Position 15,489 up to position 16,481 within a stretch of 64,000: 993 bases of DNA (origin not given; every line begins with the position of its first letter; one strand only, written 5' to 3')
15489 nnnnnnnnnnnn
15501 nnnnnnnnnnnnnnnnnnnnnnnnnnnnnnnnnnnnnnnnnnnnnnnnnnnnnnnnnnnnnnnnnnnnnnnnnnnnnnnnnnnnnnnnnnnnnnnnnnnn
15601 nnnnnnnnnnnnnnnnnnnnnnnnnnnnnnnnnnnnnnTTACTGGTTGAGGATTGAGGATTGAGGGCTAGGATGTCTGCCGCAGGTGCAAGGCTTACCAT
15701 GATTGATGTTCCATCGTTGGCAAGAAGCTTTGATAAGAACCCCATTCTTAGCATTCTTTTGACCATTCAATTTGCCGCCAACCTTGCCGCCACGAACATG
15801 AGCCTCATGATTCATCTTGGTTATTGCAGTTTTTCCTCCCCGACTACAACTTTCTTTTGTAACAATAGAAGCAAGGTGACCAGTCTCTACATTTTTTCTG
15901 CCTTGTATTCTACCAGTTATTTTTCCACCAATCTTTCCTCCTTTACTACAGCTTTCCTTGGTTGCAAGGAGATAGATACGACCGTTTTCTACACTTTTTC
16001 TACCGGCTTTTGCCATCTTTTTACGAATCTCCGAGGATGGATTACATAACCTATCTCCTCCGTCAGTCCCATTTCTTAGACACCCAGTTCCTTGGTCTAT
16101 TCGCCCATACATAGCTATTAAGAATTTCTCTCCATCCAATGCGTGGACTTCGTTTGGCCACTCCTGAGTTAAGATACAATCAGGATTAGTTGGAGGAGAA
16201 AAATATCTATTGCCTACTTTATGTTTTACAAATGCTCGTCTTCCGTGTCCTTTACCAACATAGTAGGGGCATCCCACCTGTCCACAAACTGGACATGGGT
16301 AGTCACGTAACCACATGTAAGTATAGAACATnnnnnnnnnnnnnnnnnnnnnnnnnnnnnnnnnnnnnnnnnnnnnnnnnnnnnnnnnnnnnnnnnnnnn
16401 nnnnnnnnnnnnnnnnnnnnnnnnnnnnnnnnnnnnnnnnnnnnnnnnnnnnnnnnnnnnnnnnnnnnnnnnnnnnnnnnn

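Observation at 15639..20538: Homing-element nest around the clp gene: paralogous GIY-YIG-like genes on both flanks plus an HNH gene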

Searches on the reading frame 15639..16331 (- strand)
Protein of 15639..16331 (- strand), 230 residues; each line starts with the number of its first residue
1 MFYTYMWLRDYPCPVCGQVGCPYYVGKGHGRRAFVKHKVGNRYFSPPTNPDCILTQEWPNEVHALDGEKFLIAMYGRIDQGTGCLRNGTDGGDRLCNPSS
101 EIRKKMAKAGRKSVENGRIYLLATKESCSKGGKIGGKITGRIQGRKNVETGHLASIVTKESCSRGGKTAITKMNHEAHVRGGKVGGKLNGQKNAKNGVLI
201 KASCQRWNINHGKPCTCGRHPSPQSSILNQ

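Call 4: search_protein_families(library=pfam, proteins=[window:15639-16331:-], max_evalue=0.1)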
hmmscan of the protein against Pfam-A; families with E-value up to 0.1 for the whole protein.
window:15639-16331:- (230 aa): 0 families

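Call 5: search_protein_families(library=phrogs, proteins=[window:15639-16331:-], max_evalue=0.1)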
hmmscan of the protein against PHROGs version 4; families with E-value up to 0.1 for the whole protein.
window:15639-16331:- (230 aa): 2 families
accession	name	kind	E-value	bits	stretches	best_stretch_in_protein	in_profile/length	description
phrog_15526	-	unknown function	8.7e-11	43.1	1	2-113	4-100/168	-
phrog_10829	-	unknown function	0.0012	19.8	1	1-104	1-94/165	-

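Call 6: search_protein_families(library=ncbifam, proteins=[window:15639-16331:-], max_evalue=0.1)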
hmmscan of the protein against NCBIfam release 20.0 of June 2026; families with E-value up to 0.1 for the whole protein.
window:15639-16331:- (230 aa): 0 families

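Call 11: find_homologous_proteins(query=window:15642-16331:-, max_evalue=0.001)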
Query window:15642-16331:- (230 aa): 39 proteins with E <= 0.001 among 148 candidates.
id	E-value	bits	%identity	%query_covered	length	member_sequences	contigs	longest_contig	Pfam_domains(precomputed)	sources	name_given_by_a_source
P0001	1.0e-156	538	100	100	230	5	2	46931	-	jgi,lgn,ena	-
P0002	4.4e-75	271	80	61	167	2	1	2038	-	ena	-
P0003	7.9e-24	103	46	68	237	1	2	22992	-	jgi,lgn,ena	jgi:hypothetical protein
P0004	6.8e-23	100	56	40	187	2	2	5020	PF07460.17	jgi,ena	-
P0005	7.3e-22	96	44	54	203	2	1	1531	PF07460.17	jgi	-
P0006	1.6e-20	92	49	50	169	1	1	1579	-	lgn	-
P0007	1.8e-20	92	57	40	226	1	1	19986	PF07460.17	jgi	jgi:hypothetical protein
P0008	4.7e-20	90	44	50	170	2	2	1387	-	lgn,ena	-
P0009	5.5e-20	90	34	93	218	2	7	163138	-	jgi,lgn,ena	jgi:hypothetical protein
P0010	6.4e-20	90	54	40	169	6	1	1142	-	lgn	-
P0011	1.7e-18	85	55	40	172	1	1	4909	PF07460.17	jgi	jgi:hypothetical protein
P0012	2.1e-18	85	48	50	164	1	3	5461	-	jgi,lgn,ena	jgi:hypothetical protein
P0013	9.2e-17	80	42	75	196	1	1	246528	PF07460.17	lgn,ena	-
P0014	2.1e-16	78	44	49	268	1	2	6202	-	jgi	jgi:hypothetical protein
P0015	2.0e-14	72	38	37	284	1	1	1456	-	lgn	-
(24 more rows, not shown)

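Call 15: find_encoding_contigs(protein=P0001, flank=10000, max_places=8)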
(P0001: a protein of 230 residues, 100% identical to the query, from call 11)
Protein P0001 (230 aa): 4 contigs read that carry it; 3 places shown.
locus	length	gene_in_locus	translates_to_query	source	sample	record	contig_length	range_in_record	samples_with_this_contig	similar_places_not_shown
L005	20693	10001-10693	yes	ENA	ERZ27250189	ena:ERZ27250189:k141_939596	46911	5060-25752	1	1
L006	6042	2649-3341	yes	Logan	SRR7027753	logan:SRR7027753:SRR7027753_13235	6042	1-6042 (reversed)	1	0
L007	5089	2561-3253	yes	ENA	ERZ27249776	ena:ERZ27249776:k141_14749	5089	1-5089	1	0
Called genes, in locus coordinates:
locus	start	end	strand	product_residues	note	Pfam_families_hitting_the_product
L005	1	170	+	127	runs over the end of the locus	-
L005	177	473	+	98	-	-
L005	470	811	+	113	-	-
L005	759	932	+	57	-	-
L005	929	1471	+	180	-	-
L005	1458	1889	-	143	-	PF02945:Endonuclease_7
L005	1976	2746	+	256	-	-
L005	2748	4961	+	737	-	-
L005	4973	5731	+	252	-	-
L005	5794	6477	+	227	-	-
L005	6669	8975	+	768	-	PF07724:AAA_2 (weak), PF14890:Intein_splicing (weak), PF14528:LAGLIDADG_3 (faint), PF07724:AAA_2, PF10431:ClpB_D2-small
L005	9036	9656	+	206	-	-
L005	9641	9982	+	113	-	-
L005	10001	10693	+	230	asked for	-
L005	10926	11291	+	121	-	-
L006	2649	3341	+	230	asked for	-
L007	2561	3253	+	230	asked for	-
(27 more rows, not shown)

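Call 28: search_solved_structures(query=A3, max_evalue=10, show_alignments=2)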
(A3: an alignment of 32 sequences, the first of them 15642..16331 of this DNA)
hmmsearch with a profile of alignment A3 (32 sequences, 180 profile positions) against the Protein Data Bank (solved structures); distinct sequences matched with E-value up to 10: 4.
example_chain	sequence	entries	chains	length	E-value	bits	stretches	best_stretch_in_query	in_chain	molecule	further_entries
9u75_A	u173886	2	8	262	0.25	15.1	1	5-61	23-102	GIY-YIG domain-containing protein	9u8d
7osv_A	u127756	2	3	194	0.26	15.1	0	22-60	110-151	DeNovoTIM6-SB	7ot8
6z2i_A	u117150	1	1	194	0.55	14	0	23-60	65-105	de novo designed TIM barrel DeNovoTIM6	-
9u7u_A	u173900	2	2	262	1.1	13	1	4-39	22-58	GIY-YIG domain-containing protein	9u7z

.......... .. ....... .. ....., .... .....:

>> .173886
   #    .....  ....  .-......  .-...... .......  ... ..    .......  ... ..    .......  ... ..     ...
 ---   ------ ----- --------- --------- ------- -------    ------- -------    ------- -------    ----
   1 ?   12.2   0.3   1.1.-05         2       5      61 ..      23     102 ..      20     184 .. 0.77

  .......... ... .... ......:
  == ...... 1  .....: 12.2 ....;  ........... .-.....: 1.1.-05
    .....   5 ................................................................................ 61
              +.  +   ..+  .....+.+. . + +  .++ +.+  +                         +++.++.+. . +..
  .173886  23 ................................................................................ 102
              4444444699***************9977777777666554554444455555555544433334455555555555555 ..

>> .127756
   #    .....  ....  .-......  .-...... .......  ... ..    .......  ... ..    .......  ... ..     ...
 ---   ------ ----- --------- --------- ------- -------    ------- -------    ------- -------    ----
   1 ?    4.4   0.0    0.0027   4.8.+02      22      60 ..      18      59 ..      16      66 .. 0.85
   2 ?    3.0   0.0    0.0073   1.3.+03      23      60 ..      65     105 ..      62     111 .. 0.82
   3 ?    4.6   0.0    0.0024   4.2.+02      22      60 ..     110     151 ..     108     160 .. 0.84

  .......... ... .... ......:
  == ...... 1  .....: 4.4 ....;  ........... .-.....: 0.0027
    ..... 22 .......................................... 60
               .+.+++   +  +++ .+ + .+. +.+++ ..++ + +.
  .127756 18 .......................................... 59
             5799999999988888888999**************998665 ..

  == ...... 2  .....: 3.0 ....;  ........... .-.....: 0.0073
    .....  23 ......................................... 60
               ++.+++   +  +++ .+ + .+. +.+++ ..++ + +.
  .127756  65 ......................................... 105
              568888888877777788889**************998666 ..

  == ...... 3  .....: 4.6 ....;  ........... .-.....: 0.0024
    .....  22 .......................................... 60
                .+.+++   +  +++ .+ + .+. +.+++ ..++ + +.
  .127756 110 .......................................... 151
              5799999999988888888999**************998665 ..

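Call 41: predict_structure(alignment_id=A3)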
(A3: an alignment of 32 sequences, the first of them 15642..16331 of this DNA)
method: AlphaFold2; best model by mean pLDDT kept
length: 230 residues; sequences in the alignment: 32
mean_pLDDT: 63.2   pTM: 0.43
mean pLDDT of the five models: 63.2, 62.1, 60.6, 58.5, 57.7
residues with pLDDT >= 90: 57; 70-90: 42; 50-70: 31; < 50: 100
segments of 3 or more residues with pLDDT < 50: 81-95, 117-195, 228-230
pLDDT, mean of each block of 10 residues (from residue 1): 94 90 92 90 92 97 95 75 43 50 69 53 35 37 35 35 37 39 38 47 78 80 52
secondary structure, 60 per line:
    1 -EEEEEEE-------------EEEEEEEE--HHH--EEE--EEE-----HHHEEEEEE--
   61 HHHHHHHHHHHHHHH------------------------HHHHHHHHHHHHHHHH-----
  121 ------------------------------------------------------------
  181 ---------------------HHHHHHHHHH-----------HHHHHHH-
elements in order: E2-8 E22-29 E37-39 E42-44 E53-58 H61-75 H100-115 H202-211 H223-229

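Call 52: search_protein_families(library=pfam, alignment_id=A3, max_evalue=0.01)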
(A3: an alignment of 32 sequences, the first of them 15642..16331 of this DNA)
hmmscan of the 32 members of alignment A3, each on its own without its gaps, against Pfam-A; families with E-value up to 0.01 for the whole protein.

A. member 1, window:15642-16331:- (230 aa): 0 families

B. families by the number of members that match (of 32 scanned): 1 family
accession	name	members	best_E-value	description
PF07460.16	NUMOD3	14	3.6e-22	NUMOD3 motif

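Call 71: search_dna_similar(query=window:15642-16331:-, collection=phages, mode=protein, max_evalue=0.001, max_rows=12)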
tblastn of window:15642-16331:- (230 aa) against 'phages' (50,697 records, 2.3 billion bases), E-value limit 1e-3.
Records with a match: 22; places in all: 33; records where one place covers at least 80% of the query: 0.
Best place of each record, by identity: <60% 22.
By first word of the organism name: Synechococcus 18; Rhizobium 2; Acinetobacter 1; Sinorhizobium 1.
By host as written in the record: - 8; Synechococcus sp. MW02 4; Synechococcus sp. KCZYC6 2; Synechoccus sp. 2; Rhizobium etli T3_14 1; Acinetobacter baumannii 15599 1; Sinorhizobium americanum X2_25 1; Synechococcus sp. WH 7803 1; and 2 more.
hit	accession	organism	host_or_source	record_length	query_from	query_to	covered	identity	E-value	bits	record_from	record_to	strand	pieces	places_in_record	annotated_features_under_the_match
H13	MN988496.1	Rhizobium phage RHph_TM3_3_14B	Rhizobium etli T3_14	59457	3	174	75%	28.3%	1e-4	48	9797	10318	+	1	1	Seg-like homing endonuclease protein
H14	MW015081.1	Synechococcus phage S-SRM01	Synechococcus sp. KCZYC6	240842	2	126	54%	37.6%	2e-10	66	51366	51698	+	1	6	nuclease associated modular domain 3 protein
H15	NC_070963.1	Synechococcus phage S-SRM01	Synechococcus sp. KCZYC6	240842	2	126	54%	37.6%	2e-10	66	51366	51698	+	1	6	nuclease associated modular domain 3 protein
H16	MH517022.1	Acinetobacter phage SH-Ab 15599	Acinetobacter baumannii 15599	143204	21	193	75%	26.7%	1e-5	51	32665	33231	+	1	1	hypothetical protein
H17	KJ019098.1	Synechococcus phage ACG-2014f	-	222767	2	108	47%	39.3%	1e-7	57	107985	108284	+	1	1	hypothetical protein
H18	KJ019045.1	Synechococcus phage ACG-2014f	-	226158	2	108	47%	39.3%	1e-7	57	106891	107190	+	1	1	hypothetical protein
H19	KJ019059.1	Synechococcus phage ACG-2014f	-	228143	2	108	47%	39.3%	1e-7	57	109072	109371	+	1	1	hypothetical protein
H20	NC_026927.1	Synechococcus phage ACG-2014f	-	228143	2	108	47%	39.3%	1e-7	57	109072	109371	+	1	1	hypothetical protein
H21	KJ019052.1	Synechococcus phage ACG-2014f_Syn7803C7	-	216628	2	108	47%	39.3%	2e-7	57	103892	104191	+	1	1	hypothetical protein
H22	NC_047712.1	Synechococcus phage ACG-2014f_Syn7803C7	-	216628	2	108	47%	39.3%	2e-7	57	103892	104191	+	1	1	hypothetical protein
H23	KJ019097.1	Synechococcus phage ACG-2014f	-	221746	2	108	47%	39.3%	2e-7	57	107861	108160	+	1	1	hypothetical protein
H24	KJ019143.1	Synechococcus phage ACG-2014f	-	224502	2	108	47%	39.3%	2e-7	57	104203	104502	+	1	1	hypothetical protein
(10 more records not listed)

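Call 73: find_encoding_contigs(protein=P0002, flank=5000, max_places=4)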
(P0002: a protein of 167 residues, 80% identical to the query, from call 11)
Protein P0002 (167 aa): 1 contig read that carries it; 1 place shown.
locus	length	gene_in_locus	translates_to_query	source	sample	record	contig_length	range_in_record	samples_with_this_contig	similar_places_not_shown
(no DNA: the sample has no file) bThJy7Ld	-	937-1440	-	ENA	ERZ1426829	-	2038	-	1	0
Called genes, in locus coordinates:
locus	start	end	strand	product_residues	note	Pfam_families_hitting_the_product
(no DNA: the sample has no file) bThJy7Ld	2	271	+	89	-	?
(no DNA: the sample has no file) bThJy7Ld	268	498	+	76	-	-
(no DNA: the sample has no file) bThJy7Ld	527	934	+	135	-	-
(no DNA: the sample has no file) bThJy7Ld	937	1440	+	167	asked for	-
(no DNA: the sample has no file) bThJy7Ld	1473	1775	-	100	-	-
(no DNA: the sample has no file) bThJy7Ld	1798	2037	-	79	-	?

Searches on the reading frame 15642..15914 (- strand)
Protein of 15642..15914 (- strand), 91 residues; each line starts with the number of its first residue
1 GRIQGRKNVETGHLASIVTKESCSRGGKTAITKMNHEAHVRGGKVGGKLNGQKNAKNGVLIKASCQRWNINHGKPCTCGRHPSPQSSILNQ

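Call 65: search_protein_representatives(alignment_id=A5)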
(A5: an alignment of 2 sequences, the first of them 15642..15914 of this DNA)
Query: 2 sequences, 108 profile positions. Proteins with E-value up to 0.001 (for the whole library): 157; up to 1e-10: 15; up to 1e-30: 0. The best 150 are listed.
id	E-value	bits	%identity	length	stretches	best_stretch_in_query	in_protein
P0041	1.1e-24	103.2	-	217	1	1-100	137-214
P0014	2.7e-20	89.1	-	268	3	16-98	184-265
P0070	2.9e-17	79.3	-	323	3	16-75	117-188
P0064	2.3e-15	73.2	-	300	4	13-98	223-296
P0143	2.4e-15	73.2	-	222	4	16-101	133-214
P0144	1.1e-14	71.1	-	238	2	15-100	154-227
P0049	3.1e-13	66.4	-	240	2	29-79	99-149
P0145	4.3e-13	65.9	-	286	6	15-47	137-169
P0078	7.8e-13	65.1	-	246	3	16-97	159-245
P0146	2.4e-12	63.5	-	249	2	12-68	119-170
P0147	3.2e-12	63.1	-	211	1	13-98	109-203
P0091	2.6e-11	60.2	-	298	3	37-97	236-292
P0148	2.9e-11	60.0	-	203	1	18-100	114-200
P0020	4.5e-11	59.4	-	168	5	68-97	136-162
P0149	5.0e-11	59.3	-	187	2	21-97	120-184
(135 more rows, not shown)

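Call 68: search_protein_families(library=pfam, alignment_id=A6, max_evalue=0.01)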
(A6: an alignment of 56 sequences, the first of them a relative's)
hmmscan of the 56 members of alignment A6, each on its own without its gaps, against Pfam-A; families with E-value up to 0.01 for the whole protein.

A. member 1, P0156 (132 aa): 0 families

B. families by the number of members that match (of 56 scanned): 12 families
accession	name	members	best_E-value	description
PF01541.30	GIY-YIG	9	1.7e-11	GIY-YIG catalytic domain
PF01844.29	HNH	2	0.0019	HNH endonuclease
PF13392.12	HNH_3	1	1.5e-15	HNH endonuclease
PF02945.21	Endonuclease_7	1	1.1e-14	Recombination endonuclease VII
PF07460.16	NUMOD3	1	1e-09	NUMOD3 motif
PF13620.12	CarboxypepD_reg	1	1.6e-06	Carboxypeptidase regulatory-like domain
PF13715.12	CarbopepD_reg_2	1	0.00011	CarboxypepD_reg-like domain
PF24107.1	DUF7382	1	0.00016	Domain of unknown function (DUF7382)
PF05551.17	zf-His_Me_endon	1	0.00027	Zinc-binding loop region of homing endonuclease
PF19835.5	SegE_GIY-YIG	1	0.0015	Putative endonuclease segE, GIY-YIG domain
PF17101.10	Stealth_CR1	1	0.0062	Stealth protein CR1, conserved region 1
PF16371.11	MetallophosN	1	0.0065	N terminal of Calcineurin-like phosphoesterase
